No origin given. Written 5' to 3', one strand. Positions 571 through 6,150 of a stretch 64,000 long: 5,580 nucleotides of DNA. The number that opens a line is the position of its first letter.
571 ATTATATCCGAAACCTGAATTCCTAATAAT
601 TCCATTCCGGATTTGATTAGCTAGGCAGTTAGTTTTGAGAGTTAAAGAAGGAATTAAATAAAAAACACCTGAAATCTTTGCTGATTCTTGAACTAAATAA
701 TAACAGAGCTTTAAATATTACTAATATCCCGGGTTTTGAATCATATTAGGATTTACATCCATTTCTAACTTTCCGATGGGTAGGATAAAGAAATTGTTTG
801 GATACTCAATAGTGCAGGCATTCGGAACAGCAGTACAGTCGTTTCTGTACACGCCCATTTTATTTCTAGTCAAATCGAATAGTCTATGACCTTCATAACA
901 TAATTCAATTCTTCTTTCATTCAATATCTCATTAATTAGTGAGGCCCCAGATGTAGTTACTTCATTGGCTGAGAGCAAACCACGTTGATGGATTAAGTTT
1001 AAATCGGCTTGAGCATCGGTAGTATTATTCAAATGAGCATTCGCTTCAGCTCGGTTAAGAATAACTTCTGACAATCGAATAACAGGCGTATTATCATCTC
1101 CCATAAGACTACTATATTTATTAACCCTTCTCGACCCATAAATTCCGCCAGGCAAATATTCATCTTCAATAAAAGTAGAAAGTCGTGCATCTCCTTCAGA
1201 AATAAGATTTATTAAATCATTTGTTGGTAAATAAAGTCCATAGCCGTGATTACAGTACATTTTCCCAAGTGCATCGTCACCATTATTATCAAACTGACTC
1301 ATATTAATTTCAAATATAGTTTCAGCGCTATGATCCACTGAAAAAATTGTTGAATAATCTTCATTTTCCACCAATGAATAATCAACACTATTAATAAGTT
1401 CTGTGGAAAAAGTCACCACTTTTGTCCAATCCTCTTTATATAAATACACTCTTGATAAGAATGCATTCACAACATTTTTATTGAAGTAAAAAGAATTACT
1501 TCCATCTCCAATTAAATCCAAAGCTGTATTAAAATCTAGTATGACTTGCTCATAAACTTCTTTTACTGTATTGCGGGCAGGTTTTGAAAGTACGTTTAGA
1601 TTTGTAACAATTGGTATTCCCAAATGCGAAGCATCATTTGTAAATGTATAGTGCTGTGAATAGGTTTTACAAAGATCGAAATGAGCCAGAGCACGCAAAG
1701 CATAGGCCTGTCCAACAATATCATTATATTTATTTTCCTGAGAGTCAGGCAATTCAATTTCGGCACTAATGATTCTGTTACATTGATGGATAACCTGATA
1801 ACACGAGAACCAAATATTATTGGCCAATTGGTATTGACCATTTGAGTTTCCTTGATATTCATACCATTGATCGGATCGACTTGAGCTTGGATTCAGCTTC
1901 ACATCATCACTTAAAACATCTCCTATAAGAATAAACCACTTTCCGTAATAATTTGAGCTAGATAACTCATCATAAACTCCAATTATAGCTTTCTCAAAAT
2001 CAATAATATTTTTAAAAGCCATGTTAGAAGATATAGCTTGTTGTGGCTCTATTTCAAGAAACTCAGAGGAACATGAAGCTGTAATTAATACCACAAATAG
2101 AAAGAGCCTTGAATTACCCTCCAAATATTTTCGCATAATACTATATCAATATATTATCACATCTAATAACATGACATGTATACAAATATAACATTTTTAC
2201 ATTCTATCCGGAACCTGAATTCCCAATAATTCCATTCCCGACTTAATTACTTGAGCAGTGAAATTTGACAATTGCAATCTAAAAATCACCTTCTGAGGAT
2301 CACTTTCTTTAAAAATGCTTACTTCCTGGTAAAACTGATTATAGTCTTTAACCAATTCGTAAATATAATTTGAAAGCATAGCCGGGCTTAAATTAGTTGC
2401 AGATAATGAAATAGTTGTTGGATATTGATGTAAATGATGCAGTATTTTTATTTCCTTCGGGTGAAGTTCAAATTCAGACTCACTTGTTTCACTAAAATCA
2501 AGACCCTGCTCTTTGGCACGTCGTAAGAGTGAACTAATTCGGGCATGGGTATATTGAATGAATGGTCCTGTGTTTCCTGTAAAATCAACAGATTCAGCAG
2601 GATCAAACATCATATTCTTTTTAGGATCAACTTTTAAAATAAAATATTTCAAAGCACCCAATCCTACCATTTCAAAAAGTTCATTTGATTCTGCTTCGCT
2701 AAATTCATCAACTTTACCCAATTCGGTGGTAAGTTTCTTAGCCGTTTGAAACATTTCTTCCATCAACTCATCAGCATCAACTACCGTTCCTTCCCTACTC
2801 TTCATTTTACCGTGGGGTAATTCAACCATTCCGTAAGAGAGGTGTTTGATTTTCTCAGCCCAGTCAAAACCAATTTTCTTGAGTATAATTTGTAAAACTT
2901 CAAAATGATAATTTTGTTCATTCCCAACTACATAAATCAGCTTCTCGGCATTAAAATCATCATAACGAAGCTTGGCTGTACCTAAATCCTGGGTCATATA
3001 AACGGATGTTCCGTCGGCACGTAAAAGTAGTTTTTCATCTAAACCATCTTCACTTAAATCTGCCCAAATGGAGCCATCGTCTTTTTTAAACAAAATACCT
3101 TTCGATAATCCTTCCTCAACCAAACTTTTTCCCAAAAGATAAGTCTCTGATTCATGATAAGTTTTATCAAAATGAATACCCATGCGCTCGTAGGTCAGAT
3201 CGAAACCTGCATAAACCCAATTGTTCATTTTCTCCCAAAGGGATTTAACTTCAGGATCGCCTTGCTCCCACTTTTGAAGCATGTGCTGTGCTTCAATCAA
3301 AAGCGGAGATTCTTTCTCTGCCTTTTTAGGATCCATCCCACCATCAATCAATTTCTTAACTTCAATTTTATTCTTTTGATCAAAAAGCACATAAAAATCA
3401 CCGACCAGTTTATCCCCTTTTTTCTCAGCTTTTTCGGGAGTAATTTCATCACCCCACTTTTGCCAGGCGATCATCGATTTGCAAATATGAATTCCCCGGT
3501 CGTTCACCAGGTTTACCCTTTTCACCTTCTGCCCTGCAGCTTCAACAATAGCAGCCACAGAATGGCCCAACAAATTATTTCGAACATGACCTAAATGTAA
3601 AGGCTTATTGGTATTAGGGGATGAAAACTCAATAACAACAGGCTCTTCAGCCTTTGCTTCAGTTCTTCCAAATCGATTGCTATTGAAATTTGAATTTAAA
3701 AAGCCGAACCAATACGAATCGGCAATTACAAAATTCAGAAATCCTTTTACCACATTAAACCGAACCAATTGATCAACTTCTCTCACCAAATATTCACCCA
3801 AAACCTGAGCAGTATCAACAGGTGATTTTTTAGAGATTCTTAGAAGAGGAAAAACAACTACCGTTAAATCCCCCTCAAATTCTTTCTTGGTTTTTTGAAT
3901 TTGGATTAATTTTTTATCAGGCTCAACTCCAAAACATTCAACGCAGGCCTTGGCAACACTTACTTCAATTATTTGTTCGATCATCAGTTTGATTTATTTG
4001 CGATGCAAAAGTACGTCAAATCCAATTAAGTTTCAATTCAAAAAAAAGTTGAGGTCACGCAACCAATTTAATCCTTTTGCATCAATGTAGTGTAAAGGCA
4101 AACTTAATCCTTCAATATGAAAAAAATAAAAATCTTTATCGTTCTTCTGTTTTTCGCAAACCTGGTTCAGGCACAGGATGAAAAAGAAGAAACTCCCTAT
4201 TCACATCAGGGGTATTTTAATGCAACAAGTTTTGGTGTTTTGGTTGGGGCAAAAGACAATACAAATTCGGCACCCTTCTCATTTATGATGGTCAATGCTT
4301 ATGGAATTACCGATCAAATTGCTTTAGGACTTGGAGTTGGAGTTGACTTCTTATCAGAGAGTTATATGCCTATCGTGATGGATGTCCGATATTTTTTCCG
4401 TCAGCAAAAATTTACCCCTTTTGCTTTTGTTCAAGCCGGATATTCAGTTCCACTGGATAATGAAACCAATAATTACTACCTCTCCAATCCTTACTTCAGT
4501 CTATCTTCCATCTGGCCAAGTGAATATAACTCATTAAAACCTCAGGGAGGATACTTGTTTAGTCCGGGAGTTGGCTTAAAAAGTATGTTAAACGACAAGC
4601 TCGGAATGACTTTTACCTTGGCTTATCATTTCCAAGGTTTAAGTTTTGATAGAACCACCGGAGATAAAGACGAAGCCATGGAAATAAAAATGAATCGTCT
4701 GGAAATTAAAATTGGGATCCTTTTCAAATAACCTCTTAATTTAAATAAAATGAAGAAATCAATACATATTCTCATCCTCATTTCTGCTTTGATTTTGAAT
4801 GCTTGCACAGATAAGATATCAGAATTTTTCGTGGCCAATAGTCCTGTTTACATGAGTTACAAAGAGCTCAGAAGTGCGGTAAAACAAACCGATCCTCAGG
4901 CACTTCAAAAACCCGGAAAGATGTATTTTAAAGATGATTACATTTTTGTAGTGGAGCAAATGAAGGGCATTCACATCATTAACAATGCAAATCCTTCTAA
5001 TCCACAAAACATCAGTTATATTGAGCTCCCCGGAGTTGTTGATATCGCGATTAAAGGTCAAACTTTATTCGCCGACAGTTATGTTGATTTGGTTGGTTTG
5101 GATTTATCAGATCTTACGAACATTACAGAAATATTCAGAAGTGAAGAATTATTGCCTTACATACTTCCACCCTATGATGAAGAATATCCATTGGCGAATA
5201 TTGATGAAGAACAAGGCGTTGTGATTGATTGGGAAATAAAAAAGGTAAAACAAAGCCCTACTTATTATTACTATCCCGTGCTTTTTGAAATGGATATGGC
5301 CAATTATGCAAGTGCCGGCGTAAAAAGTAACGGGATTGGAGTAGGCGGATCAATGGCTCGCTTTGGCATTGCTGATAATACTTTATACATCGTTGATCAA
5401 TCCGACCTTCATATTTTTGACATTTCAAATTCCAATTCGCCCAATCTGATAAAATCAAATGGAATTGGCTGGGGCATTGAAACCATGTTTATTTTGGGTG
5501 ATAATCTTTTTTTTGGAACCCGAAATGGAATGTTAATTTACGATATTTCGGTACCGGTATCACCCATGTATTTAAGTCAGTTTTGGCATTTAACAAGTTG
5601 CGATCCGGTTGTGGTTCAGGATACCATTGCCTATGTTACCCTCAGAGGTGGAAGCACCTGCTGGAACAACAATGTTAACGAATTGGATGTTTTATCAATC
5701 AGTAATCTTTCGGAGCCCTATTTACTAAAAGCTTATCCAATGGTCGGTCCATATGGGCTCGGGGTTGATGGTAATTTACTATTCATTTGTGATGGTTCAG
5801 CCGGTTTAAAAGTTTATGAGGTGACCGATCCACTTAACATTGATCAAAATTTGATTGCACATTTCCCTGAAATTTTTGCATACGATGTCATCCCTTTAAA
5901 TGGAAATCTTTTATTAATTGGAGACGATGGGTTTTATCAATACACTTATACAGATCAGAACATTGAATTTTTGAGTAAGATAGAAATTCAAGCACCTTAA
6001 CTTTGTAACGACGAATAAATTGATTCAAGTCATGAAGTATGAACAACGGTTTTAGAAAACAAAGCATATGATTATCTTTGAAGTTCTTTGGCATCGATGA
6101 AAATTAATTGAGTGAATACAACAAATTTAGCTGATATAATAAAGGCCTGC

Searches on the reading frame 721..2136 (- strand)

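Call 54: search_protein_families(library=pfam, proteins=[window:721-2136:-], max_evalue=0.00001)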
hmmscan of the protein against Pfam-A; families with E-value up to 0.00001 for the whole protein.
window:721-2136:- (471 aa): 2 families
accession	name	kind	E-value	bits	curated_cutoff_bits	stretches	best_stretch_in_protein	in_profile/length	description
PF07980.17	SusD_RagB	-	4.1e-29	102.6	23.1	1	342-471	148-297/297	SusD family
PF14322.12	SusD-like_3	-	2e-25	90.6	27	1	25-232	1-191/191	Starch-binding associating with outer membrane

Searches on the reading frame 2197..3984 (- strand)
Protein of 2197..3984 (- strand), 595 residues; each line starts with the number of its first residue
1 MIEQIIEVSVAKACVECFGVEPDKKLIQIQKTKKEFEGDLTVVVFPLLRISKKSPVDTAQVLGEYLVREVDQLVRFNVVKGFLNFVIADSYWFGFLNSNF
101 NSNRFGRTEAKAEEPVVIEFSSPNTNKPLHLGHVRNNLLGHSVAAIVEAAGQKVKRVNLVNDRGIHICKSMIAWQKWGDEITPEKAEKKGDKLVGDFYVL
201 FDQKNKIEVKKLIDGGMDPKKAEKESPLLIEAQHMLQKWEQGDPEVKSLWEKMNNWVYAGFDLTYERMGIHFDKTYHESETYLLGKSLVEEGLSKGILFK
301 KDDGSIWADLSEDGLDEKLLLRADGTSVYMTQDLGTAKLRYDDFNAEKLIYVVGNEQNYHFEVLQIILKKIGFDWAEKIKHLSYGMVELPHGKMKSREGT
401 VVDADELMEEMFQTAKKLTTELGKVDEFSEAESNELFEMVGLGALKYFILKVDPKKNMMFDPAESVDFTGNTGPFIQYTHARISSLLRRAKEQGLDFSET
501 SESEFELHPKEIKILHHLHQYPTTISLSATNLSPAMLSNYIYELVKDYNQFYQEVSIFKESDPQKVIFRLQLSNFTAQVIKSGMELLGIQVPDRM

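Call 54: search_protein_families(library=pfam, proteins=[window:2197-3984:-], max_evalue=0.00001)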
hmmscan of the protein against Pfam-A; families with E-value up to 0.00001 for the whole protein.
window:2197-3984:- (595 aa): 2 families
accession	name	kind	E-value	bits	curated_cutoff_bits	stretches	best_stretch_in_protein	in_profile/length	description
PF00750.26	tRNA-synt_1d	-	1.1e-45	156.6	23.3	1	107-461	13-348/349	tRNA synthetases class I (R), catalytic domain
PF05746.21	DALR_1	-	2.3e-30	105.5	22.3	1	476-595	1-117/117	DALR anticodon binding domain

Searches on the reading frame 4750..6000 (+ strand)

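Call 54: search_protein_families(library=pfam, proteins=[window:4750-6000:+], max_evalue=0.00001)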
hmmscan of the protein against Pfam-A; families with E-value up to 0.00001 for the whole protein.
window:4750-6000:+ (416 aa): 1 family
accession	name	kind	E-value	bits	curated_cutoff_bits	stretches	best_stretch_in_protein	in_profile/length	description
PF08309.17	LVIVD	-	1e-10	41.2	20.2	0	209-236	11-39/42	LVIVD repeat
